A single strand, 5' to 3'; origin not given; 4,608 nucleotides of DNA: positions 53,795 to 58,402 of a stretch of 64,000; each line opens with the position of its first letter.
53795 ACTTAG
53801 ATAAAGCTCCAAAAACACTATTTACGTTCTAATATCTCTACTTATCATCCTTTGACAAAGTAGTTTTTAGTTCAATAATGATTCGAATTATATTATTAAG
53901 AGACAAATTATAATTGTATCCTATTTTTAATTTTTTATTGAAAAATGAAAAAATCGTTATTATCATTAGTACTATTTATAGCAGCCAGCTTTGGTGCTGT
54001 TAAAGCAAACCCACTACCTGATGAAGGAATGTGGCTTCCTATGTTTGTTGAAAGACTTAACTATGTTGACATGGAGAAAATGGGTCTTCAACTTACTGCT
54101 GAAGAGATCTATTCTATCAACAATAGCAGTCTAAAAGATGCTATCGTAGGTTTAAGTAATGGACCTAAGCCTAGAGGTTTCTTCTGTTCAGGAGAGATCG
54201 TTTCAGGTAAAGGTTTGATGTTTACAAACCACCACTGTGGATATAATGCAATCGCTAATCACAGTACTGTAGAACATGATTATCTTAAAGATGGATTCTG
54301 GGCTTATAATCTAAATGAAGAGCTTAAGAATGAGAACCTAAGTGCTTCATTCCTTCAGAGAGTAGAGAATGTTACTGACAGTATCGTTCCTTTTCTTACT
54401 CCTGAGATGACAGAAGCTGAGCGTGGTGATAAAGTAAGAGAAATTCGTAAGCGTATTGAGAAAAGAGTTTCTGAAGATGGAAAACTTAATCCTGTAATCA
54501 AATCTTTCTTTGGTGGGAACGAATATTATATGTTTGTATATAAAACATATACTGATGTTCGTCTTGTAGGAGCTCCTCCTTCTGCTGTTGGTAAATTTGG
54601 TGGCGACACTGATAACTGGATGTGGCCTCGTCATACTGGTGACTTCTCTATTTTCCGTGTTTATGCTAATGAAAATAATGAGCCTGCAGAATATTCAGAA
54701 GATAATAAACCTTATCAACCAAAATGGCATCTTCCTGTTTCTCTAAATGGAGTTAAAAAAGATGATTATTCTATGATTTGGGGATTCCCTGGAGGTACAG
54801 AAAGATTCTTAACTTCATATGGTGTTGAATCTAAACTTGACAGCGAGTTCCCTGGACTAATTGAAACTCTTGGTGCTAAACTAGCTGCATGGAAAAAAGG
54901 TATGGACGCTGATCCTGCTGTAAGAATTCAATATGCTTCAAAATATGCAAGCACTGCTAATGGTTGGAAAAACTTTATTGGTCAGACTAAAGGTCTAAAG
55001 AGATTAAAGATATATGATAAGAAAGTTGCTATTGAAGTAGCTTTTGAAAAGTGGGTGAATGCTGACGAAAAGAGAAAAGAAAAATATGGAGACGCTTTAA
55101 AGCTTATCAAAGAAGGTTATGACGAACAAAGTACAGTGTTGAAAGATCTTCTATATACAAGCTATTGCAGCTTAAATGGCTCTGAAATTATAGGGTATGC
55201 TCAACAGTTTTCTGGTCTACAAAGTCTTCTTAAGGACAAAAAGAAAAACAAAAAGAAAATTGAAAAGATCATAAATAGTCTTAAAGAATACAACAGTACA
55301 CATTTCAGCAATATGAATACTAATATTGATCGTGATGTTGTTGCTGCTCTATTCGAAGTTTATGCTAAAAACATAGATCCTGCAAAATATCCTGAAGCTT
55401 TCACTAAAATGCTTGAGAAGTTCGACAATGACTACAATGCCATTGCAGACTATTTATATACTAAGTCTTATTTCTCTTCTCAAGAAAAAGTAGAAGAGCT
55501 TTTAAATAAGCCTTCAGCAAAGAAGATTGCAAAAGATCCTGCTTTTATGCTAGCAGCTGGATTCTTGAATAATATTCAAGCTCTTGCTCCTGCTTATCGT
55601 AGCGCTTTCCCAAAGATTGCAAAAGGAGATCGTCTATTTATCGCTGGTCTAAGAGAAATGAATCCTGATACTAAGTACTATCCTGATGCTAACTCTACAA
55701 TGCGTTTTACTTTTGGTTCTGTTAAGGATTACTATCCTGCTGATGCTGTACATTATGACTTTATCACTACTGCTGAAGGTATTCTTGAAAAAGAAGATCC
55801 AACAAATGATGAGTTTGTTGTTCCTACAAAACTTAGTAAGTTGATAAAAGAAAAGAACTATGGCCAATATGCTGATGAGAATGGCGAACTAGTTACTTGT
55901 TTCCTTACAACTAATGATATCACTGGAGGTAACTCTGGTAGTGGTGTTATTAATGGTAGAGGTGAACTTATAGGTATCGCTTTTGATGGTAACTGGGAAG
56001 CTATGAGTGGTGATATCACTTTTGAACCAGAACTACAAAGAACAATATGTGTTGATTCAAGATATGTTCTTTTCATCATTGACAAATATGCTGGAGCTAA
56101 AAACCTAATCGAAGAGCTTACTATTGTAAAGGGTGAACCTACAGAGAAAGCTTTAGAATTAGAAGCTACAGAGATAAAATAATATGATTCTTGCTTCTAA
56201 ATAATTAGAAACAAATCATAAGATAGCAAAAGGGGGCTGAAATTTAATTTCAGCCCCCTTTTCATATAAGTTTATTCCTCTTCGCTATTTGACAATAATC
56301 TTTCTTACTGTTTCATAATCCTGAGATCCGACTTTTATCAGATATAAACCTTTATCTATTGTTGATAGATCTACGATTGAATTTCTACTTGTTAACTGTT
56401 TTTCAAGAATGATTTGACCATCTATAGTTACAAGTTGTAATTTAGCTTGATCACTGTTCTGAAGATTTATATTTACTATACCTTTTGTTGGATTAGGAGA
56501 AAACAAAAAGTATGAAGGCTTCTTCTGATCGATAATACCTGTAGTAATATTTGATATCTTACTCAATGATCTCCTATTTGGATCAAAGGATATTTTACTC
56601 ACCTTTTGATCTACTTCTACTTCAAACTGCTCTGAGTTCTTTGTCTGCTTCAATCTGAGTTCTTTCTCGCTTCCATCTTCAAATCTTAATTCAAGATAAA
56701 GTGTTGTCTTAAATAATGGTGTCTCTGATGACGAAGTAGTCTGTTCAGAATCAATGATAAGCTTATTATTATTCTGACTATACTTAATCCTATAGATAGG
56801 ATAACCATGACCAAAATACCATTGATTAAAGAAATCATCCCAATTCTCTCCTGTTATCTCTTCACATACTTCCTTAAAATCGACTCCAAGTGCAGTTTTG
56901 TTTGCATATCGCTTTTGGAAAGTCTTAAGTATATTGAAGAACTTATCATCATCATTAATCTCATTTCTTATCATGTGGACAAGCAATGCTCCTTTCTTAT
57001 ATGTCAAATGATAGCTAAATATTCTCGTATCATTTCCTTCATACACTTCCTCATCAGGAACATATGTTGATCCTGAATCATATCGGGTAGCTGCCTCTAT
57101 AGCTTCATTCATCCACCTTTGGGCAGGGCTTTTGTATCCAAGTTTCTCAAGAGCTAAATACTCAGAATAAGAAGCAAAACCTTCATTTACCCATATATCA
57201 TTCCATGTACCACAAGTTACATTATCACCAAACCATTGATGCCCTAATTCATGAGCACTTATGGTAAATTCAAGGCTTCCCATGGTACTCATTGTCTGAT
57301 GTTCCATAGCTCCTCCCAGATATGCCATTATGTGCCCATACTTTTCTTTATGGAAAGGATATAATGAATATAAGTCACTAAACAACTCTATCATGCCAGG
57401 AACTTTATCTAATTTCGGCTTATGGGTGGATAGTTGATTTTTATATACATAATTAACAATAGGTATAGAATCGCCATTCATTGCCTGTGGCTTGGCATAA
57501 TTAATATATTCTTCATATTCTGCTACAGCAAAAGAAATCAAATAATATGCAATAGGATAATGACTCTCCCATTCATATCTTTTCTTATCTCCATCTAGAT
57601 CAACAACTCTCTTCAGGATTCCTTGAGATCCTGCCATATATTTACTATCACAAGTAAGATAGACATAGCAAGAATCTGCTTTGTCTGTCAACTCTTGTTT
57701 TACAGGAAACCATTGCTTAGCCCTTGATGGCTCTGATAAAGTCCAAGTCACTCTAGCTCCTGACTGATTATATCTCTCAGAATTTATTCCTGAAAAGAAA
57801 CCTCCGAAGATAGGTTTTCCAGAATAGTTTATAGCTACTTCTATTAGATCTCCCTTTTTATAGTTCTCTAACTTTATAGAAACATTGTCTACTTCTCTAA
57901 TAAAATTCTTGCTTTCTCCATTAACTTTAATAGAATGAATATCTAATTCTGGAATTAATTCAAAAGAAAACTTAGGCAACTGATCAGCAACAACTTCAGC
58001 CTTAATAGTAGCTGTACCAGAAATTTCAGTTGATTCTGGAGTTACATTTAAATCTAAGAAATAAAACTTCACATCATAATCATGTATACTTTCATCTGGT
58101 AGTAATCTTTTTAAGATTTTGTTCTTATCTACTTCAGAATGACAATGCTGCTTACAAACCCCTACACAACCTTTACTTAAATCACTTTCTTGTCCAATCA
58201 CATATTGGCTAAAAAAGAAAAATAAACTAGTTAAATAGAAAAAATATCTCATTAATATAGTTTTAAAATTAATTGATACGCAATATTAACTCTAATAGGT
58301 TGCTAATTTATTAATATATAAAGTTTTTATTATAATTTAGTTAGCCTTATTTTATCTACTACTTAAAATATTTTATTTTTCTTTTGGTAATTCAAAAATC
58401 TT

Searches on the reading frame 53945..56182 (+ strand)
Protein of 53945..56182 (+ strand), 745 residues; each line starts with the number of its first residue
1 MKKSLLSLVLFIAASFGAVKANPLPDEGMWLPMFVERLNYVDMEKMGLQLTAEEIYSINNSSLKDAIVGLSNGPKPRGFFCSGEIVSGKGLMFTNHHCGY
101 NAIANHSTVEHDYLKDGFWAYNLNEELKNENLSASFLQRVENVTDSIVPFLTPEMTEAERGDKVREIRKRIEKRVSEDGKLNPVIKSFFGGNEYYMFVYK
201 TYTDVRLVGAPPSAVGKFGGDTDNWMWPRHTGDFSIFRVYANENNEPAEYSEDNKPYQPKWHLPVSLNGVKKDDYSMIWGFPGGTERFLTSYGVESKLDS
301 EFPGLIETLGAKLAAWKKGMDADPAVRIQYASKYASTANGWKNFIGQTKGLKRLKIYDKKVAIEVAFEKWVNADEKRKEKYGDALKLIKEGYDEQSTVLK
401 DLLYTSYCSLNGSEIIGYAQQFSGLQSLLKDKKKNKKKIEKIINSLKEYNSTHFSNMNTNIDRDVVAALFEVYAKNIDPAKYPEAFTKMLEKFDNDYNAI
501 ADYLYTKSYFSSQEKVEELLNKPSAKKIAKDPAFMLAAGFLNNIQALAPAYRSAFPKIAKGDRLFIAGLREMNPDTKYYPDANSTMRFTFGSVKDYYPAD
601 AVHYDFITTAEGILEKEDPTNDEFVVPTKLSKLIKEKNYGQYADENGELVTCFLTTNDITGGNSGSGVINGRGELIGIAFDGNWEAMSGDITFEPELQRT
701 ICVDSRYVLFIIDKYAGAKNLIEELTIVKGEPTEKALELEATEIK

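Call 20: search_protein_families(library=pfam, proteins=[window:53945-56182:+], max_evalue=0.001)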
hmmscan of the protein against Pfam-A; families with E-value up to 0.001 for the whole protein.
window:53945-56182:+ (745 aa): 3 families
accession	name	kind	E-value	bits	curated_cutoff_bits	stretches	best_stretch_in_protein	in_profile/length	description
PF10459.15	Peptidase_S46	-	4.6e-234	779.6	22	1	26-727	2-698/698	Peptidase S46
PF13365.12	Trypsin_2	-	1.9e-05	25.8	27.6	0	645-678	114-144/144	Trypsin-like peptidase domain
PF00089.32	Trypsin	-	0.00011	22.6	20.6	0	651-682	165-198/220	Trypsin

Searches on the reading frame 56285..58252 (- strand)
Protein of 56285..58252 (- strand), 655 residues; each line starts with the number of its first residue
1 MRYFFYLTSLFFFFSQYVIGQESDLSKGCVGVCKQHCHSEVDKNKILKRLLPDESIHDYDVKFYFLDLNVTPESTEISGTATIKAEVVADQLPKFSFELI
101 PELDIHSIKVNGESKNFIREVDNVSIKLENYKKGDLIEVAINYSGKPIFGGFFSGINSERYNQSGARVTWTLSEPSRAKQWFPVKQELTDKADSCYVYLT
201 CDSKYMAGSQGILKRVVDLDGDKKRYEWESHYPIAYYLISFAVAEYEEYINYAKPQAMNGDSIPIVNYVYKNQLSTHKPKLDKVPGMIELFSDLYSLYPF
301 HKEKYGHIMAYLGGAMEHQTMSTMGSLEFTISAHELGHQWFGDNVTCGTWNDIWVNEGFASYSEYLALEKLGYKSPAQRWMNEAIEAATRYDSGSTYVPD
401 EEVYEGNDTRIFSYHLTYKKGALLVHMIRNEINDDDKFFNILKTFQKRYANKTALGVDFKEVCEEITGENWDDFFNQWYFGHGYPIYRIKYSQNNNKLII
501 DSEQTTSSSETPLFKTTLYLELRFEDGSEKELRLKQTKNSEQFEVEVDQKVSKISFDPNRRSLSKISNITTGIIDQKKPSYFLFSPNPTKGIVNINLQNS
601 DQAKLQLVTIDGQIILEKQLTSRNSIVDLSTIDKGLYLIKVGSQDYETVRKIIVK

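Call 20: search_protein_families(library=pfam, proteins=[window:56285-58252:-], max_evalue=0.001)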
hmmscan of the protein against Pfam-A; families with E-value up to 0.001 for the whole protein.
window:56285-58252:- (655 aa): 3 families
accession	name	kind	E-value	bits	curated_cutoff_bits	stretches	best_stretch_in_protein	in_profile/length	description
PF01433.26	Peptidase_M1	-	9e-28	97.8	27.7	1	329-478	68-218/218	Peptidase family M1 domain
PF18962.6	Por_Secre_tail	-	1.2e-11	45.2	27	1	586-654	3-75/75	Secretion system C-terminal sorting domain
PF17900.6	Peptidase_M1_N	-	3e-07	31.2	25.8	1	64-238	5-186/186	Peptidase M1 N-terminal domain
